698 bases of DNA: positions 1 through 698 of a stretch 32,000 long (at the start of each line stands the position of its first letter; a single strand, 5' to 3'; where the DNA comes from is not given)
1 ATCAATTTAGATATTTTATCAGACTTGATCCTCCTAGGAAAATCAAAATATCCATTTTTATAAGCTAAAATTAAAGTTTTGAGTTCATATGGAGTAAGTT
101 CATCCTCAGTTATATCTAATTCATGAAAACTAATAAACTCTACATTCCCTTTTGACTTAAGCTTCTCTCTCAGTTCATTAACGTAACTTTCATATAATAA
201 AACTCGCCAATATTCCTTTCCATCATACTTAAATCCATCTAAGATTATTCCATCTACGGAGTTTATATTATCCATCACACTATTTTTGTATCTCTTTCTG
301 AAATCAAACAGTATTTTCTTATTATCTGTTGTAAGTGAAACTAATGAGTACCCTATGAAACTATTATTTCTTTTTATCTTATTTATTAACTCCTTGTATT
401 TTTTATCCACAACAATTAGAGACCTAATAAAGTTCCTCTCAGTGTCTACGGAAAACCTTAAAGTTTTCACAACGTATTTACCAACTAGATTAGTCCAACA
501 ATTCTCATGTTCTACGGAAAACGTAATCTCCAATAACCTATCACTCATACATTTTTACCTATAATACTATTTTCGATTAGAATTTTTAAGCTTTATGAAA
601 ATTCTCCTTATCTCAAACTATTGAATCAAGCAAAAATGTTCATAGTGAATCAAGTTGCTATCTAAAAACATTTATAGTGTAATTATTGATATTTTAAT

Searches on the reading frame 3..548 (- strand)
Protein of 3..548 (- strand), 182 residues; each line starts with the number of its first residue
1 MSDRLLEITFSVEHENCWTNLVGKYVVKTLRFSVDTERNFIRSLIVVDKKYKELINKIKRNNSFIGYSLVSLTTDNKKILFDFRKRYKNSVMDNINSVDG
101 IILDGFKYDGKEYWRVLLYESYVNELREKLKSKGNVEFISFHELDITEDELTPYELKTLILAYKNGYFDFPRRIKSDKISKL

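Call 13: search_protein_families(library=pfam, proteins=[window:3-548:-], max_evalue=0.01)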
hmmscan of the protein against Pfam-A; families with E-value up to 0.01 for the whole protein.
window:3-548:- (182 aa): 1 family
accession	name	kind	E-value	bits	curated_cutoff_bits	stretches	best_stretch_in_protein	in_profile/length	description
PF04967.18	HTH_10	-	1.5e-09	38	23.1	1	151-181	1-31/53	HTH DNA binding domain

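Call 17: find_homologous_proteins(query=window:3-548:-, max_evalue=0.001)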
Query seq(182 aa) (182 aa): 19 proteins with E <= 0.001 among 117 candidates.
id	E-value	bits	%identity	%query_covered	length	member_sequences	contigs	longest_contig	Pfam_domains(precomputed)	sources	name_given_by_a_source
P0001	1.8e-112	391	100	100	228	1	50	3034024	PF04967.19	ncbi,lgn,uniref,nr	ncbi:Conserved hypothetical protein [Saccharolobus solfataricus P2]|uniref:HTH bat-type domain-conta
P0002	4.8e-104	363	92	100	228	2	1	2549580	PF04967.19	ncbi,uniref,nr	ncbi:helix-turn-helix domain-containing protein [Sulfolobus sp. E11-6]|uniref:helix-turn-helix domai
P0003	5.4e-104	363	91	100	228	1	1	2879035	PF04967.19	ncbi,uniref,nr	ncbi:Bacterio-opsin activator domain-containing protein [Saccharolobus shibatae B12]|uniref:Bacterio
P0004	2.1e-103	361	91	100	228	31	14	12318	PF04967.19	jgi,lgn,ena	jgi:Predicted DNA binding protein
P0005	2.0e-86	306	73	100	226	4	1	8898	PF04967.19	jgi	-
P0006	9.7e-86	304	74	100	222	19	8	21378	PF04967.19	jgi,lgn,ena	-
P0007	5.9e-82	292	71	100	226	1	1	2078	PF04967.19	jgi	-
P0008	4.9e-75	269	67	99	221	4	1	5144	PF04967.19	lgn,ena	-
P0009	2.2e-73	264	64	100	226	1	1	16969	PF04967.19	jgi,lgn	-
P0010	2.3e-68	247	60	100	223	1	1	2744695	PF04967.19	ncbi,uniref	ncbi:helix-turn-helix domain-containing protein [Sulfolobus tengchongensis]|uniref:Helix-turn-helix 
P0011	3.2e-67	244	60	100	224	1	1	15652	PF04967.19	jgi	-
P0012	4.5e-67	243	62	100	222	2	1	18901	PF04967.19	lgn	-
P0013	5.7e-67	243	62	100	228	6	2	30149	PF04967.19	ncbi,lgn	-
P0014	7.9e-67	242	62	100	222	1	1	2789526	PF04967.19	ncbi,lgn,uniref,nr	ncbi:helix-turn-helix domain-containing protein [Sulfolobus sp. S-194]|uniref:helix-turn-helix domai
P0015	9.7e-67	242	61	100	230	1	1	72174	PF04967.19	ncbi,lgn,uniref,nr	ncbi:hypothetical protein L3N51_01496 [Metallosphaera sp. J1]|uniref:helix-turn-helix domain-contain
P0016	1.4e-65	238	60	100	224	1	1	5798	PF04967.19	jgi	-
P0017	5.6e-61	223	55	96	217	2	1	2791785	PF04967.19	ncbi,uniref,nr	ncbi:helix-turn-helix domain-containing protein [Saccharolobus shibatae]|uniref:helix-turn-helix dom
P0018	4.8e-59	217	54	99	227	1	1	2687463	PF04967.19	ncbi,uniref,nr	ncbi:helix-turn-helix domain-containing protein [Acidianus manzaensis]|uniref:Helix-turn-helix domai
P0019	2.0e-58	215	54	96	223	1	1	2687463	PF04967.19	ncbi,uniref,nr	ncbi:helix-turn-helix domain-containing protein [Acidianus manzaensis]|uniref:helix-turn-helix domai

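Call 23: find_encoding_contigs(protein=P0003, flank=10000, max_places=1)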
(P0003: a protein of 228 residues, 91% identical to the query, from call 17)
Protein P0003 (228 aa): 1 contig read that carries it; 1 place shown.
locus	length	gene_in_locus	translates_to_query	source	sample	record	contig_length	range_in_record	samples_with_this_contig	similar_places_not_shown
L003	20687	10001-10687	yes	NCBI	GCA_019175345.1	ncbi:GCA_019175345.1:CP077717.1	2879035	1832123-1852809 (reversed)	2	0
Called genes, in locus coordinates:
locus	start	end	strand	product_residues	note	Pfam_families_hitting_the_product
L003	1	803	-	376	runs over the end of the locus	PF02332:Phenol_Hydrox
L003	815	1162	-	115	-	PF02406:MmoB_DmpM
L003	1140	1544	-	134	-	PF00355:Rieske, PF22543:Rieske_4 (faint)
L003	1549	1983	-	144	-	-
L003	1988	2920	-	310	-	PF04945:YHS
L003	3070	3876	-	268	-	PF02332:Phenol_Hydrox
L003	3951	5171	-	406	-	PF07992:Pyr_redox_2, PF13738:Pyr_redox_3, PF00070:Pyr_redox, PF14759:Reductase_C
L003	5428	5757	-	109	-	PF03928:HbpS-like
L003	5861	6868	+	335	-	PF00903:Glyoxalase (weak)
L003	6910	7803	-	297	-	PF06314:ADC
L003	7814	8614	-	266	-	PF06314:ADC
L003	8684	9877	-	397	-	PF08240:ADH_N, PF01262:AlaDh_PNT_C (weak), PF13602:ADH_zinc_N_2 (faint), PF16912:Glu_dehyd_C (faint), PF00107:ADH_zinc_N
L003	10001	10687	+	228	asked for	PF04967:HTH_10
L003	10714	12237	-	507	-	PF00171:Aldedh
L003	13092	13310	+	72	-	-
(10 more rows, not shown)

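Call 24: find_encoding_contigs(protein=P0010, flank=10000, max_places=1)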
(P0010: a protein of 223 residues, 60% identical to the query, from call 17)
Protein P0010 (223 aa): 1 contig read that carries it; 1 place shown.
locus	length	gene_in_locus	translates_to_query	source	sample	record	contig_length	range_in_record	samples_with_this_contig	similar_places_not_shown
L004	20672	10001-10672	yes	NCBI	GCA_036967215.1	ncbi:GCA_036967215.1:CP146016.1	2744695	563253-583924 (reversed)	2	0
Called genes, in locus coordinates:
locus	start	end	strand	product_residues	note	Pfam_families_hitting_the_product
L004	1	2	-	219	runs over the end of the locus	PF04967:HTH_10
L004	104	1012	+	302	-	PF02548:Pantoate_transf (faint), PF13714:PEP_mutase, PF00463:ICL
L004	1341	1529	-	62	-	-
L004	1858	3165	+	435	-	PF27234:MJ0013, PF01385:OrfB_IS605, PF07282:Cas12f1-like_TNB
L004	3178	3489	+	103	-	-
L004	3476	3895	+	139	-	-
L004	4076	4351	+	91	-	-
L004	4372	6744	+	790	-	PF12419:DUF3670, PF00176:SNF2-rel_dom, PF04851:ResIII, PF00270:DEAD (weak), PF00271:Helicase_C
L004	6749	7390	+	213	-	PF04434:SWIM (faint)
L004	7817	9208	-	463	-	PF00083:Sugar_tr, PF07690:MFS_1, PF00083:Sugar_tr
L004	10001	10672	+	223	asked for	PF04967:HTH_10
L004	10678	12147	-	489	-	PF00171:Aldedh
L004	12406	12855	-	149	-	PF03928:HbpS-like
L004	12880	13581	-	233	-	PF03737:RraA-like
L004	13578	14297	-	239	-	PF02585:PIG-L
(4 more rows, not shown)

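Call 25: find_encoding_contigs(protein=P0014, flank=10000, max_places=1)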
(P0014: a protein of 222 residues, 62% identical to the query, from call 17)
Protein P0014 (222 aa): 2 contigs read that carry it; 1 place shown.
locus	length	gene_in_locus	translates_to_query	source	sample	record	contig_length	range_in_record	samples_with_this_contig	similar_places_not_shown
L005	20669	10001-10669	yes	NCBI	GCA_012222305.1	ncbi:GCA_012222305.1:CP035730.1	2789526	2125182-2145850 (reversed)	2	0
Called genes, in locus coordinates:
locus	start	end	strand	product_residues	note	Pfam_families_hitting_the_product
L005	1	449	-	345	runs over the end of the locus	PF00676:E1_dh, PF13292:DXP_synthase_N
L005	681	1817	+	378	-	PF08240:ADH_N, PF01262:AlaDh_PNT_C, PF16912:Glu_dehyd_C (weak), PF00107:ADH_zinc_N, PF13602:ADH_zinc_N_2 (weak)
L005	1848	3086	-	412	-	PF01134:GIDA (faint), PF01266:DAO (faint), PF07992:Pyr_redox_2, PF13454:NAD_binding_9 (faint), PF13738:Pyr_redox_3, PF00070:Pyr_redox, PF14759:Reductase_C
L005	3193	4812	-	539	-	PF02776:TPP_enzyme_N, PF00205:TPP_enzyme_M, PF02775:TPP_enzyme_C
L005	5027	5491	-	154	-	PF01883:FeS_assembly_P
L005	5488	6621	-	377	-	PF02332:Phenol_Hydrox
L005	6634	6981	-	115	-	PF02406:MmoB_DmpM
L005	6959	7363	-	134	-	PF00355:Rieske, PF13806:Rieske_2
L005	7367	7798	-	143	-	-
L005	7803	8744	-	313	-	PF04945:YHS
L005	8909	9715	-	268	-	PF02332:Phenol_Hydrox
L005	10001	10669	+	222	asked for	PF04967:HTH_10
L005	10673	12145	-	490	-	PF00171:Aldedh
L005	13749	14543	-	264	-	PF06314:ADC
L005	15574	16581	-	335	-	PF00903:Glyoxalase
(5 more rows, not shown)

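Call 26: find_encoding_contigs(protein=P0018, flank=10000, max_places=1)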
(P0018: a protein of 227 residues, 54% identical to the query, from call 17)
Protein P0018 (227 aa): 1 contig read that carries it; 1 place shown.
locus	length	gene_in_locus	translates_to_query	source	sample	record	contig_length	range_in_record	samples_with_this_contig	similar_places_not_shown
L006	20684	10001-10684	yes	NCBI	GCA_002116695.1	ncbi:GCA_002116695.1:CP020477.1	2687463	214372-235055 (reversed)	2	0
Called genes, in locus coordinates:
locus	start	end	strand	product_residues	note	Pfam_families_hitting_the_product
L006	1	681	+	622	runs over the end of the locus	PF16177:ACAS_N, PF00501:AMP-binding, PF13193:AMP-binding_C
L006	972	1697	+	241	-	PF01012:ETF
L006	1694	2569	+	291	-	PF01012:ETF, PF00766:ETF_alpha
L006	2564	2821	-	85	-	-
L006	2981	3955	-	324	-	-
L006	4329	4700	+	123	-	PF03061:4HBT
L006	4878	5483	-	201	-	PF06325:PrmA (weak), PF05175:MTS, PF13489:Methyltransf_23 (weak), PF13847:Methyltransf_31, PF08241:Methyltransf_11, PF08242:Methyltransf_12, PF13649:Methyltransf_25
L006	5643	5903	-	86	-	PF04014:MazE_antitoxin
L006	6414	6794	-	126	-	PF00583:Acetyltransf_1, PF13420:Acetyltransf_4, PF13673:Acetyltransf_10 (weak), PF13508:Acetyltransf_7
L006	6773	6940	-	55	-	-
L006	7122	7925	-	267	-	PF06314:ADC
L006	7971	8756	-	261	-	PF06314:ADC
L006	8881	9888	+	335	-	PF00903:Glyoxalase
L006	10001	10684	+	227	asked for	PF04967:HTH_10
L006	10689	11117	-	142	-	PF03928:HbpS-like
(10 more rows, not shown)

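Call 27: find_encoding_contigs(protein=P0019, flank=10000, max_places=1)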
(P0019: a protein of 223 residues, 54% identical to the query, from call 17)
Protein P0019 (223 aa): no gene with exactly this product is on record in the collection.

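Call 28: find_encoding_contigs(protein=P0013, flank=10000, max_places=1)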
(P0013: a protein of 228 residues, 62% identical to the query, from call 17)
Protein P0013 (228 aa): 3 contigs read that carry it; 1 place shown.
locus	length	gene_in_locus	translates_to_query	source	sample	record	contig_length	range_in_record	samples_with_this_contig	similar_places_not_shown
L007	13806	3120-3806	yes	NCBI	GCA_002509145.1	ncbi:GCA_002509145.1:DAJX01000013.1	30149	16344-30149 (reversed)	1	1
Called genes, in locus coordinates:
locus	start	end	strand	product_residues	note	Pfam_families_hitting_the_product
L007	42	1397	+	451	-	PF04185:Phosphoesterase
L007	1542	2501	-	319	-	PF01040:UbiA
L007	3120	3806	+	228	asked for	PF04967:HTH_10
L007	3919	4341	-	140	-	PF03928:HbpS-like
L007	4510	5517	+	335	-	PF00903:Glyoxalase (weak)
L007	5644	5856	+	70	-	-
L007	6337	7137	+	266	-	PF02332:Phenol_Hydrox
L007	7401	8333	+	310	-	PF04945:YHS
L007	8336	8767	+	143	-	-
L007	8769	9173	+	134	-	PF00355:Rieske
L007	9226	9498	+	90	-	PF02406:MmoB_DmpM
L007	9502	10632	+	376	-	PF02332:Phenol_Hydrox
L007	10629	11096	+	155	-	PF01883:FeS_assembly_P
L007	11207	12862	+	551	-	PF02776:TPP_enzyme_N, PF00205:TPP_enzyme_M, PF02775:TPP_enzyme_C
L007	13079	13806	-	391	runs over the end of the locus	PF07992:Pyr_redox_2, PF21706:FCSD_central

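Call 29: find_encoding_contigs(protein=P0006, flank=10000, max_places=1)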
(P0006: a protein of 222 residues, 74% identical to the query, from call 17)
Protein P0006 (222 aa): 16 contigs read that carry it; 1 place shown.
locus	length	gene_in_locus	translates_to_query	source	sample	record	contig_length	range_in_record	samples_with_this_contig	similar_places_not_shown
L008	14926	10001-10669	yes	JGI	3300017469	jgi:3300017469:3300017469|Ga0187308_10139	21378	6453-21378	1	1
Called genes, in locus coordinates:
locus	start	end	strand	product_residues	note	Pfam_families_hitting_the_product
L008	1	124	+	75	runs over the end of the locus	-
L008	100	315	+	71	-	-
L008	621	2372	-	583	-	PF02776:TPP_enzyme_N, PF00205:TPP_enzyme_M, PF02775:TPP_enzyme_C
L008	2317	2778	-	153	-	PF01883:FeS_assembly_P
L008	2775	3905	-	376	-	PF02332:Phenol_Hydrox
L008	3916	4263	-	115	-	PF02406:MmoB_DmpM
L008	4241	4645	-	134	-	PF00355:Rieske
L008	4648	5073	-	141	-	-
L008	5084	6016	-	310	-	PF04945:YHS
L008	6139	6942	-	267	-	PF02332:Phenol_Hydrox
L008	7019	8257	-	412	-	PF01134:GIDA (faint), PF01266:DAO (faint), PF03486:HI0933_like (faint), PF07992:Pyr_redox_2, PF13454:NAD_binding_9 (faint), PF13738:Pyr_redox_3, PF00070:Pyr_redox, PF14759:Reductase_C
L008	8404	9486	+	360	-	PF08240:ADH_N, PF01262:AlaDh_PNT_C (weak), PF16912:Glu_dehyd_C, PF00107:ADH_zinc_N, PF13602:ADH_zinc_N_2 (weak)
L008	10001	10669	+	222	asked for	PF04967:HTH_10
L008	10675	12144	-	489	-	PF00171:Aldedh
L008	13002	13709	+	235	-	PF00903:Glyoxalase (weak)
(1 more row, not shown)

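Call 36: find_homologous_proteins(query=A1, max_evalue=0.001)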
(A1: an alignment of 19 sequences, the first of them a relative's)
Query A1 (19 sequences) (228 aa, profile of the alignment): 27 proteins with E <= 0.001 among 8000 candidates.
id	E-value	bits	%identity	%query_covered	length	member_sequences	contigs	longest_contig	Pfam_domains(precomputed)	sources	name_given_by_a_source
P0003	1.4e-117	409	92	100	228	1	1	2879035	PF04967.19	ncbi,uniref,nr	ncbi:Bacterio-opsin activator domain-containing protein [Saccharolobus shibatae B12]|uniref:Bacterio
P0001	2.8e-117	408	100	100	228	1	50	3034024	PF04967.19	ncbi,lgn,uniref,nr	ncbi:Conserved hypothetical protein [Saccharolobus solfataricus P2]|uniref:HTH bat-type domain-conta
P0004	8.6e-117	407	91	100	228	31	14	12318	PF04967.19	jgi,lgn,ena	jgi:Predicted DNA binding protein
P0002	2.7e-116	405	90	100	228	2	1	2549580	PF04967.19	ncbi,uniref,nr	ncbi:helix-turn-helix domain-containing protein [Sulfolobus sp. E11-6]|uniref:helix-turn-helix domai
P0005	1.2e-115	403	73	99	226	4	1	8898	PF04967.19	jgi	-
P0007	2.6e-114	398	72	99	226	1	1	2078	PF04967.19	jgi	-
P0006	3.7e-113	395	74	97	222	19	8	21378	PF04967.19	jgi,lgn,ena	-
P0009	8.6e-111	387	66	98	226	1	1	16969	PF04967.19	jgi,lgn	-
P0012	8.9e-111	387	61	98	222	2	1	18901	PF04967.19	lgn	-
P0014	3.3e-110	385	61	98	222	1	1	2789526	PF04967.19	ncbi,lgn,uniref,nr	ncbi:helix-turn-helix domain-containing protein [Sulfolobus sp. S-194]|uniref:helix-turn-helix domai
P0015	4.7e-110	385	61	99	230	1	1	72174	PF04967.19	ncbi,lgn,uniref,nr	ncbi:hypothetical protein L3N51_01496 [Metallosphaera sp. J1]|uniref:helix-turn-helix domain-contain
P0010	7.5e-109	381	59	97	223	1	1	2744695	PF04967.19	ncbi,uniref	ncbi:helix-turn-helix domain-containing protein [Sulfolobus tengchongensis]|uniref:Helix-turn-helix 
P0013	1.9e-108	379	59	100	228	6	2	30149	PF04967.19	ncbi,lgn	-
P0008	9.2e-108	377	67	94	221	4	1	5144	PF04967.19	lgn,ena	-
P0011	1.9e-106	373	62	93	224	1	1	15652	PF04967.19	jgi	-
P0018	1.9e-105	369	53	100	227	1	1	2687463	PF04967.19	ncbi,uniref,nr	ncbi:helix-turn-helix domain-containing protein [Acidianus manzaensis]|uniref:Helix-turn-helix domai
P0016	6.6e-105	368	62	93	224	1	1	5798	PF04967.19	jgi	-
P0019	1.5e-103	363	53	97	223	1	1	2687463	PF04967.19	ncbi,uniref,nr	ncbi:helix-turn-helix domain-containing protein [Acidianus manzaensis]|uniref:helix-turn-helix domai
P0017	8.0e-103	361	54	95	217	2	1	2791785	PF04967.19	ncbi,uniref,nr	ncbi:helix-turn-helix domain-containing protein [Saccharolobus shibatae]|uniref:helix-turn-helix dom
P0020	8.6e-92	325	55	97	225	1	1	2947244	PF04967.19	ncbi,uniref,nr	ncbi:helix-turn-helix domain-containing protein [Acidianus brierleyi]|uniref:Helix-turn-helix domain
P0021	7.0e-10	57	36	46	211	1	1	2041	PF04967.19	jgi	jgi:hypothetical protein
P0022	2.5e-8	52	48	23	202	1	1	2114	PF04967.19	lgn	-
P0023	4.2e-8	51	34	43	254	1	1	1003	PF04967.19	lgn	-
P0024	4.4e-7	48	36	48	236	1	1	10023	PF04967.19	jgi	jgi:predicted DNA binding protein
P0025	5.9e-7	47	33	43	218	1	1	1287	PF04967.19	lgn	-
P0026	1.1e-4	40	26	71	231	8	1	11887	PF04967.19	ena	-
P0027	5.7e-4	38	26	86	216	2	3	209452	PF04967.19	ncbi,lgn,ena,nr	ncbi:MAG TPA: helix-turn-helix domain-containing protein [Nitrososphaerales archaeon]|nr:helix-turn-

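Call 53: search_solved_structures(query=A1, max_evalue=1)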
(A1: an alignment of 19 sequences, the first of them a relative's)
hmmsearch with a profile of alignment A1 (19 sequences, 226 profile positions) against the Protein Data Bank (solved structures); distinct sequences matched with E-value up to 1: 3.
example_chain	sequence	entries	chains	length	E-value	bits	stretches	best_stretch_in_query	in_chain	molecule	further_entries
3ulp_A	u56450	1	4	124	0.12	15.1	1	112-170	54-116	Single-strand binding protein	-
1wyd_A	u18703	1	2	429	0.16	14.8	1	89-166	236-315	hypothetical aspartyl-tRNA synthetase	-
2a61_A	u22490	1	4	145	0.2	14.4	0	45-92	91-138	transcriptional regulator Tm0710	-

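Call 62: predict_structure(alignment_id=A1)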
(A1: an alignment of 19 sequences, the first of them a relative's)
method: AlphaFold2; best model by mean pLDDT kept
length: 228 residues; sequences in the alignment: 19
mean_pLDDT: 75.0   pTM: 0.67
mean pLDDT of the five models: 75.0, 73.0, 72.1, 65.7, 58.2
residues with pLDDT >= 90: 24; 70-90: 133; 50-70: 50; < 50: 21
segments of 3 or more residues with pLDDT < 50: 205-223
pLDDT, mean of each block of 10 residues (from residue 1): 79 80 74 76 86 88 88 85 89 87 80 85 93 89 65 66 60 65 77 69 47 43 50
secondary structure, 60 per line:
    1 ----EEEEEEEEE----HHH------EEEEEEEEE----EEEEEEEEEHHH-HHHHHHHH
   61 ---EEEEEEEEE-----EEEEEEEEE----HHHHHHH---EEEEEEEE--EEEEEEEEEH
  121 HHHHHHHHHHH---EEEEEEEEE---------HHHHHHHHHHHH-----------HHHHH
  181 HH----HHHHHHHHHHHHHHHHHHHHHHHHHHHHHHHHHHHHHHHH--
elements in order: E5-13 E27-35 E40-48 H53-60 E64-72 E78-86 H91-97 E101-108 E111-119 H120-131 E135-143 H153-164 H176-182 H187-226

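Call 66: search_protein_representatives(alignment_id=A1)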
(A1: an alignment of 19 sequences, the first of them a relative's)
Query: 19 sequences, 226 profile positions. Proteins with E-value up to 0.001 (for the whole library): 3087; up to 1e-10: 128; up to 1e-30: 6. The best 150 are listed.
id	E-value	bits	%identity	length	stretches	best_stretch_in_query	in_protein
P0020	2.7e-92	324.7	-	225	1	2-223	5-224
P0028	1.2e-35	139.4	-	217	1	9-208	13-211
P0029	5.5e-33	130.8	-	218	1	6-207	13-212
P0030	6.3e-33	130.6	-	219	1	5-211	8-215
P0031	9.6e-33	130.0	-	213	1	3-210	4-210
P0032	3.9e-31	124.7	-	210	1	1-209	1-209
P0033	1.4e-30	122.9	-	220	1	8-207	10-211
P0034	3.1e-29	118.5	-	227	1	8-216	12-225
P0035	2.7e-28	115.4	-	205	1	1-206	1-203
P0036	3.2e-28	115.2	-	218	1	8-213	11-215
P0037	1.4e-27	113.1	-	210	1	7-208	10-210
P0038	3.1e-26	108.7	-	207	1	1-208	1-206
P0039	4.3e-26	108.2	-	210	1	5-208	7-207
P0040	9.7e-26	107.1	-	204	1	5-209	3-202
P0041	2.7e-25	105.6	-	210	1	8-208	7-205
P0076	2.1e-15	73.3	-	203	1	3-205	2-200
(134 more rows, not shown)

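Call 67: fold_search(model_id=the predicted structure, library=pdb)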
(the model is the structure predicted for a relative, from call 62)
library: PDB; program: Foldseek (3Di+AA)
matches with E <= 10: 1560; with E <= 0.001: 1
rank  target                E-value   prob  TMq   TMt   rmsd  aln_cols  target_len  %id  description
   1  5m86_A                1.6e-04  1.00  0.42  0.31   4.5       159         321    8  Crystal Structure of the Thermoplasma acidophilum Protein Ta1207 (released 2017-06-14)
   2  6u45_B                9.2e-03  0.25  0.18  0.07  22.0       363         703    7  Crystal structure of Methanoperedens nitroreducens elongation factor 2 bound to GMPPCP and magnesium (released 2020-03-18)
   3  4ddq_E                1.0e-02  0.33  0.18  0.11  30.0       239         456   10  Structural plasticity of the Bacillus subtilis GyrA homodimer (released 2013-02-13)
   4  7cdw_B                1.1e-02  0.20  0.17  0.07  21.2       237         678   11  Crystal Structure of Mycobacterium Tuberculosis Elongation Factor G1 (released 2021-09-22)
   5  7cdw_A                1.1e-02  0.20  0.18  0.07  21.8       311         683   10  Crystal Structure of Mycobacterium Tuberculosis Elongation Factor G1 (released 2021-09-22)
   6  5a9x                  1.8e-02  0.30  0.18  0.08  17.4       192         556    9  Structure of GDP bound BipA (released 2015-08-26)
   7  6u44_A                1.8e-02  0.18  0.18  0.07  22.1       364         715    7  Crystal structure of Methanoperedens nitroreducens elongation factor 2 H595N bound to GMPPCP and magnesium (monoclinic (released 2020-03-18)
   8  6fu9_A                2.3e-02  0.57  0.14  0.36  13.8       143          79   10  Complex of rice blast (Magnaporthe oryzae) effector protein AVR-PikD with the HMA domain of Pikm-1 from rice (Oryza sa (released 2018-06-13)
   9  4zck                  2.3e-02  0.23  0.18  0.14  17.1       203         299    9  Crystal Structure of C-terminal Fragment of Escherichia coli BipA/TypA (released 2015-07-29)
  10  6wm2_O                2.5e-02  0.21  0.15  0.10  20.2       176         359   13  Human V-ATPase in state 1 with SidK and ADP (released 2020-11-11)
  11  2xct_B                2.5e-02  0.20  0.16  0.07  30.4       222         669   14  The twinned 3.35A structure of S. aureus Gyrase complex with Ciprofloxacin and DNA (released 2010-08-25)
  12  6fub_A                2.8e-02  0.54  0.14  0.35  13.9       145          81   10  Complex of rice blast (Magnaporthe oryzae) effector protein AVR-PikE with the HMA domain of Pikm-1 from rice (Oryza sa (released 2018-06-13)
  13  1vi7                  2.8e-02  0.51  0.21  0.23  17.0       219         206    9  Crystal structure of an hypothetical protein (released 2003-12-30)
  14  8a3w_SZ               3.0e-02  0.99  0.22  0.37   4.9        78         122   10  CRYO-EM STRUCTURE OF LEISHMANIA MAJOR 80S RIBOSOME : WILD TYPE (released 2023-12-20)
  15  3onq_D                3.0e-02  0.41  0.21  0.20  18.6       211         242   10  Crystal Structure of Regulator of Polyketide Synthase Expression BAD_0249 from Bifidobacterium adolescentis (released 2010-09-08)
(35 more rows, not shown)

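Call 70: find_homologous_proteins(query=P0076, max_evalue=0.001)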
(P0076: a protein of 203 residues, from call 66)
Query P0076 (203 aa): 14 proteins with E <= 0.001 among 134 candidates.
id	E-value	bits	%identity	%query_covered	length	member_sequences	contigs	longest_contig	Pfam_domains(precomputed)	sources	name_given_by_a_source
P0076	3.3e-126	436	100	100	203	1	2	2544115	PF04967.19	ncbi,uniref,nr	ncbi:helix-turn-helix domain-containing protein [Metallosphaera hakonensis]|uniref:XRE family transc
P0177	9.7e-90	317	68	100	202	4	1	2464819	PF04967.19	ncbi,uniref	ncbi:helix-turn-helix domain-containing protein [Metallosphaera javensis (ex Sakai et al. 2022)]|uni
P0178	1.2e-89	317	69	100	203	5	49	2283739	PF04967.19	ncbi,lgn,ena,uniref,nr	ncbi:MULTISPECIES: helix-turn-helix domain-containing protein [Metallosphaera]|uniref:helix-turn-hel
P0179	8.2e-73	262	55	100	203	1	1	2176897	PF04967.19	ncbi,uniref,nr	ncbi:XRE family transcriptional regulator [Metallosphaera tengchongensis]|uniref:XRE family transcri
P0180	8.8e-73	262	59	98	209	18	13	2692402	PF04967.19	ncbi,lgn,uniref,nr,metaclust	ncbi:Bacterio-opsin activator HTH domain protein [Sulfolobus islandicus M.14.25]|uniref:Bacterio-ops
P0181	6.4e-68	246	53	98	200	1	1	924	PF04967.19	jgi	-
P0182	8.5e-68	246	53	100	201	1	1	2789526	PF04967.19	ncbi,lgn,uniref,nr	ncbi:XRE family transcriptional regulator [Sulfolobus sp. S-194]|uniref:helix-turn-helix domain-cont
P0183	1.4e-67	245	52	100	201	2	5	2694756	PF04967.19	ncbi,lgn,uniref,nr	ncbi:helix-turn-helix domain-containing protein [Sulfurisphaera tokodaii]|uniref:HTH bat-type domain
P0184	2.0e-66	241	53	100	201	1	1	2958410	PF04967.19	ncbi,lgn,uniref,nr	ncbi:helix-turn-helix domain-containing protein [Stygiolobus caldivivus]|uniref:XRE family transcrip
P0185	2.3e-66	241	51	100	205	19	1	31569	PF04967.19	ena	-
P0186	1.5e-60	222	48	100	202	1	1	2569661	PF04967.19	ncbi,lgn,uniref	ncbi:helix-turn-helix domain-containing protein [Sulfurisphaera javensis]|uniref:Helix-turn-helix do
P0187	2.6e-57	212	48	97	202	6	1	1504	PF04967.19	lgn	-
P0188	3.2e-56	208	48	100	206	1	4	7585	PF04967.19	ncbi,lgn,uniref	ncbi:MAG: helix-turn-helix domain-containing protein [Saccharolobus sp.]|uniref:helix-turn-helix dom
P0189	3.1e-53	198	48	92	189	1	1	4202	PF04967.19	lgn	-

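Call 81: search_protein_families(library=ncbifam, proteins=[P0001, P0076, P0180], max_evalue=1)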
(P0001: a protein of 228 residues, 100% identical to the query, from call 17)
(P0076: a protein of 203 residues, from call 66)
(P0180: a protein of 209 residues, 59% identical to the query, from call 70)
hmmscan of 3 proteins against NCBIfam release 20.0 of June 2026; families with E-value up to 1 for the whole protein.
P0001 (228 aa): 1 family
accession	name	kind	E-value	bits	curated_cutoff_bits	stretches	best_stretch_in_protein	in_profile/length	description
NF052532.1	TransRegPagRBaca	equivalog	0.0041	17.2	170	1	175-218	43-86/99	transcriptional repressor PagR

P0076 (203 aa): 0 families

P0180 (209 aa): 3 families
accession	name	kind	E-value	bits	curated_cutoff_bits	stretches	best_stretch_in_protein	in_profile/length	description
TIGR02183.1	GRXA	equivalog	0.075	13.2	106.5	1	167-194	6-33/86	GrxA family glutaredoxin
NF008401.0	PRK11200.1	equivalog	0.11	12.7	84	0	169-194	9-34/87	GrxA family glutaredoxin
TIGR03631.1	uS13_bact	equivalog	0.25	11.8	130.45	1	2-65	10-73/113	30S ribosomal protein S13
